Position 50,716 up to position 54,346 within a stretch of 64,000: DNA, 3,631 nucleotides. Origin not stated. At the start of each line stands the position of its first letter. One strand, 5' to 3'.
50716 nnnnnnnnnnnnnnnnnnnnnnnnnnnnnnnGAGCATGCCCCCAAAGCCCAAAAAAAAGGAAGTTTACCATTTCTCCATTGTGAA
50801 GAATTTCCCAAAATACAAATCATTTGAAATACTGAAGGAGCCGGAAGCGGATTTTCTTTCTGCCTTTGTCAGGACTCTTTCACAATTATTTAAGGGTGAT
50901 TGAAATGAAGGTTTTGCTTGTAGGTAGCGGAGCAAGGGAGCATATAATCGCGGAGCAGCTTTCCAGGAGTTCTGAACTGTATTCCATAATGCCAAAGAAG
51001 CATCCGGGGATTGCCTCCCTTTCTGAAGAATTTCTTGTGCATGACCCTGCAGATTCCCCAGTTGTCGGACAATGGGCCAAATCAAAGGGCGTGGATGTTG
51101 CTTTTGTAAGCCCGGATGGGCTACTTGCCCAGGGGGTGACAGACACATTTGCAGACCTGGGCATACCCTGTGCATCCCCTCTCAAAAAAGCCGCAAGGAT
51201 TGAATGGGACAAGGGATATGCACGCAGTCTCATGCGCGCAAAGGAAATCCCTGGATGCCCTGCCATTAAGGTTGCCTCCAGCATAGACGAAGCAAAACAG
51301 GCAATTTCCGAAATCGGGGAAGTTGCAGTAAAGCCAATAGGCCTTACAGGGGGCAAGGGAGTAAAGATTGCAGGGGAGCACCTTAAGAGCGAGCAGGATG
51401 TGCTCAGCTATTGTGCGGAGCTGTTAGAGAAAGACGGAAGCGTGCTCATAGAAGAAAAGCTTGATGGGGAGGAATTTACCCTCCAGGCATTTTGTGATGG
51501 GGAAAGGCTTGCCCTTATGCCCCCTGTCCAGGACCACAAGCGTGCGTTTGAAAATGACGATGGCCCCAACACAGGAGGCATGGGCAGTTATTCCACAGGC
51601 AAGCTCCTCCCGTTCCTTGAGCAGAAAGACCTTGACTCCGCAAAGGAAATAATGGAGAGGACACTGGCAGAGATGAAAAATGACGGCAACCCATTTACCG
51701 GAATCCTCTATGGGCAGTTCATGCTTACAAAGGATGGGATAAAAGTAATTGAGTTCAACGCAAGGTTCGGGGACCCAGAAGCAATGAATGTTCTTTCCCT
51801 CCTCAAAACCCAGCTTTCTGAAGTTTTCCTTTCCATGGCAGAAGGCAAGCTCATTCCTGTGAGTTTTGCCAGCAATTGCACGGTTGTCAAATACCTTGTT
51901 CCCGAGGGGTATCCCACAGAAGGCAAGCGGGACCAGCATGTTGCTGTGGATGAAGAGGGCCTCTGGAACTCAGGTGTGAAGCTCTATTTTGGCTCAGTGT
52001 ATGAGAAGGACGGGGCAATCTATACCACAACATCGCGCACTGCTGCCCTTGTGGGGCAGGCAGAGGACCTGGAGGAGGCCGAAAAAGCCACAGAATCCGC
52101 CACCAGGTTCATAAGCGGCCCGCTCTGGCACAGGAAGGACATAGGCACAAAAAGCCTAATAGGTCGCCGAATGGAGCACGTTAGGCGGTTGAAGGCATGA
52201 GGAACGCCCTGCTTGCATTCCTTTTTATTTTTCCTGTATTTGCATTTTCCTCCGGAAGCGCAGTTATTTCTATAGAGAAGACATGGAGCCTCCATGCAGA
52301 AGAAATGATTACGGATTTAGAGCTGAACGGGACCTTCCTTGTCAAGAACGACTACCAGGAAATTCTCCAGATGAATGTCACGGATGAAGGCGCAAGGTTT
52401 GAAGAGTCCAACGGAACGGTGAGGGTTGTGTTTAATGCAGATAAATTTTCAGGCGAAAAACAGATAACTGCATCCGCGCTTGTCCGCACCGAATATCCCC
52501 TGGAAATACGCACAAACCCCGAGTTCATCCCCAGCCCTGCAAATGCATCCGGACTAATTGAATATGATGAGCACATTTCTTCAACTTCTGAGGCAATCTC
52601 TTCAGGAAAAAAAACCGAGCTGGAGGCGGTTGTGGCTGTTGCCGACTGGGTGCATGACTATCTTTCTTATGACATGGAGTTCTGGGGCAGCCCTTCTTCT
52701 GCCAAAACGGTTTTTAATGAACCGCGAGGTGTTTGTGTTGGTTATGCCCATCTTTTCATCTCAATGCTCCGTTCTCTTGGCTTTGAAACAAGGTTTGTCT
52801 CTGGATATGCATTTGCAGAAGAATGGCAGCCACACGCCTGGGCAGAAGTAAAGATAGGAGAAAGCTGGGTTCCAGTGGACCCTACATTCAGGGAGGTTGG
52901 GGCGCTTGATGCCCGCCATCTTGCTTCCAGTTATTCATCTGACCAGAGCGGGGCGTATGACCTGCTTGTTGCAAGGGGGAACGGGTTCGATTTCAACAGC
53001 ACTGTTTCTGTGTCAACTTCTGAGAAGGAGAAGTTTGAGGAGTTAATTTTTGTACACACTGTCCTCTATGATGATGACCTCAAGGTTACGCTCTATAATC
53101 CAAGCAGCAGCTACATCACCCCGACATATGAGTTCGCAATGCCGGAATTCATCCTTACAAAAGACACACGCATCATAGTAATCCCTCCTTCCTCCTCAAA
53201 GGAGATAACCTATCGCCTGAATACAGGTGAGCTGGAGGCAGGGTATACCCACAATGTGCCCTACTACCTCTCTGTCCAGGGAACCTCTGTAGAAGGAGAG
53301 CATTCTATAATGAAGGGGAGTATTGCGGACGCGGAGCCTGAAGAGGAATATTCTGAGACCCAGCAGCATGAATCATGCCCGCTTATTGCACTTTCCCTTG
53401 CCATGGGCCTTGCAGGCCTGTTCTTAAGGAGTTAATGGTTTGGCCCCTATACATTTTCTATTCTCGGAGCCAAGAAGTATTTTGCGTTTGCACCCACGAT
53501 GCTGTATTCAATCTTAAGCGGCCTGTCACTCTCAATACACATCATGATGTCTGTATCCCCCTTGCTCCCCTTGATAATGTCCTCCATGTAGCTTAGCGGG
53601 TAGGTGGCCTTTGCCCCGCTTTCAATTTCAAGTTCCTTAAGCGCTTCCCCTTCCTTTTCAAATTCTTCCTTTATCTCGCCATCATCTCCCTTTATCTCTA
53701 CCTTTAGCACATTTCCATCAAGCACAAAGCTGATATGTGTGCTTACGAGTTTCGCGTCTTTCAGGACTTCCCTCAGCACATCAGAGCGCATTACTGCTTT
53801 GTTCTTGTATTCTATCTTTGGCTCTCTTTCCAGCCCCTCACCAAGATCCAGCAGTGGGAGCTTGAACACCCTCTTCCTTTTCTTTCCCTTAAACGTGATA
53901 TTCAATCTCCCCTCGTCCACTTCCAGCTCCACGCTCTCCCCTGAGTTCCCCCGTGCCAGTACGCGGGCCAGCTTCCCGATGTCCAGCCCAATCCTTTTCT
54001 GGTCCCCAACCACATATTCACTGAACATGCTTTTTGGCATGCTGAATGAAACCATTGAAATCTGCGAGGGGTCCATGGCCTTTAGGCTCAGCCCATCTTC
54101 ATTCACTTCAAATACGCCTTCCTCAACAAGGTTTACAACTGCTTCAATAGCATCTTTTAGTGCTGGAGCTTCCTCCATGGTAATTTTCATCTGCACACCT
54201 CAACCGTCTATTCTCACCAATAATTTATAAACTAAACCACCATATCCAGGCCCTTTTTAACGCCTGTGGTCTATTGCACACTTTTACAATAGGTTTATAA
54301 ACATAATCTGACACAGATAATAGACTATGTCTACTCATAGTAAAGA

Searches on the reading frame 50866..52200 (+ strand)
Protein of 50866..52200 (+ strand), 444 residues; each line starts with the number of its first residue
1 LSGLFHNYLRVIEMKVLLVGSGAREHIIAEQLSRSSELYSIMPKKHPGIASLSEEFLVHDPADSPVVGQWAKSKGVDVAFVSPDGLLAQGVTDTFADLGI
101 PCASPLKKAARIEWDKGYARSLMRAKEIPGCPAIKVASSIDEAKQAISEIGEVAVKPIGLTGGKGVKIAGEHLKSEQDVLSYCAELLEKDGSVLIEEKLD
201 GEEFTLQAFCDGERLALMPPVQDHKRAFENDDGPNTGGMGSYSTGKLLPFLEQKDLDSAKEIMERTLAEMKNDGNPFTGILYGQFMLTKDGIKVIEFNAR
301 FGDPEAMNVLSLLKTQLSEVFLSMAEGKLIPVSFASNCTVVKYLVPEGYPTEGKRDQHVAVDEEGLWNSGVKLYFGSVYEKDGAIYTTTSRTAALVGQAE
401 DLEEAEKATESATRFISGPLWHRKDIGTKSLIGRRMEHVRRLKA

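Call 44: search_protein_families(library=pfam, proteins=[window:50866-52200:+], max_evalue=0.01)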
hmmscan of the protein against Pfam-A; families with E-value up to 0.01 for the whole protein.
window:50866-52200:+ (444 aa): 5 families
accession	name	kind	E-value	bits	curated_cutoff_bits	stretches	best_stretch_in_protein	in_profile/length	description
PF01071.24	GARS_A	-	1.6e-56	191.7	27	1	115-306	2-194/194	Phosphoribosylglycinamide synthetase, ATP-grasp (A) domain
PF02844.21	GARS_N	-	1.3e-19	71.3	29.5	1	14-113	1-100/100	Phosphoribosylglycinamide synthetase, N domain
PF02843.22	GARS_C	-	4.1e-12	46.7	34.8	1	340-429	2-92/92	Phosphoribosylglycinamide synthetase, C domain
PF02655.19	ATP-grasp_3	-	0.002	18.6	23.2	1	149-302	30-158/160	ATP-grasp domain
PF13535.11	ATP-grasp_4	-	0.0074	16.4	27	0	182-229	45-91/160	ATP-grasp domain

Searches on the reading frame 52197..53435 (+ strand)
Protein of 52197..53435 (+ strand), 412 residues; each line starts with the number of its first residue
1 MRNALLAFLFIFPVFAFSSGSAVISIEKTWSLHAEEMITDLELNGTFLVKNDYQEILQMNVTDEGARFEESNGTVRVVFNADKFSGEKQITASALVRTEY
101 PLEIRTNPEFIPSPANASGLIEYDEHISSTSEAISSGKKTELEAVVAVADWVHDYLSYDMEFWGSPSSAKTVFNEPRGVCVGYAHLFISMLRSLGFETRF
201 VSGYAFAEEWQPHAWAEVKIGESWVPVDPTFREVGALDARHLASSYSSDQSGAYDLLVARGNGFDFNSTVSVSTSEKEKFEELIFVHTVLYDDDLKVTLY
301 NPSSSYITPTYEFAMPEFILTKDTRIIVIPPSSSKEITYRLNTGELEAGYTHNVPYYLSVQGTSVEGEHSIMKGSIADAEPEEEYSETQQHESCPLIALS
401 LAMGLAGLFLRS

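Call 44: search_protein_families(library=pfam, proteins=[window:52197-53435:+], max_evalue=0.01)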
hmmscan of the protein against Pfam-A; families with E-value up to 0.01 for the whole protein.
window:52197-53435:+ (412 aa): 2 families
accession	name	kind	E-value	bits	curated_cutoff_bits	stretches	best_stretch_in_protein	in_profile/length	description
PF01841.26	Transglut_core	-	1.6e-26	93.2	23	1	130-229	3-108/108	Transglutaminase-like superfamily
PF04473.18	DUF553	-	6.3e-05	22.9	20.5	1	137-223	11-107/140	Transglutaminase-like domain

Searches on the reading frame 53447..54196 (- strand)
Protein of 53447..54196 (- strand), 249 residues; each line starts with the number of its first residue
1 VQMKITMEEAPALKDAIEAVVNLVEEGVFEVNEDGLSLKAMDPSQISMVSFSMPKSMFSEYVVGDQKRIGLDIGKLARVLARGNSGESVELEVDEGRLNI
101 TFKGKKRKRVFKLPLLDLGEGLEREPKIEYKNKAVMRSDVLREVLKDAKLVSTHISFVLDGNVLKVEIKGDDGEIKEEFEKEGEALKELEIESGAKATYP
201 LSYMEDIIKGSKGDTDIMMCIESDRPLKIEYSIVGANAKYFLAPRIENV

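Call 44: search_protein_families(library=pfam, proteins=[window:53447-54196:-], max_evalue=0.01)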
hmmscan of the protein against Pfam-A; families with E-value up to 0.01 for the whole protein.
window:53447-54196:- (249 aa): 4 families
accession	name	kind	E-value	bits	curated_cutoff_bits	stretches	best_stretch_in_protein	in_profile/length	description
PF00705.23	PCNA_N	-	3.6e-16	59.5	20.3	1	5-111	4-112/127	Proliferating cell nuclear antigen, N-terminal domain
PF02144.21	Rad1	-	1.9e-08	34.1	24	1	130-208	146-232/257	Repair protein Rad1/Rec1/Rad17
PF02747.20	PCNA_C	-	1.1e-07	32.5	23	1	126-244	3-126/128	Proliferating cell nuclear antigen, C-terminal domain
PF09840.14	DUF2067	-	0.0026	17.8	24.9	0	149-200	19-70/187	Uncharacterized protein conserved in archaea (DUF2067)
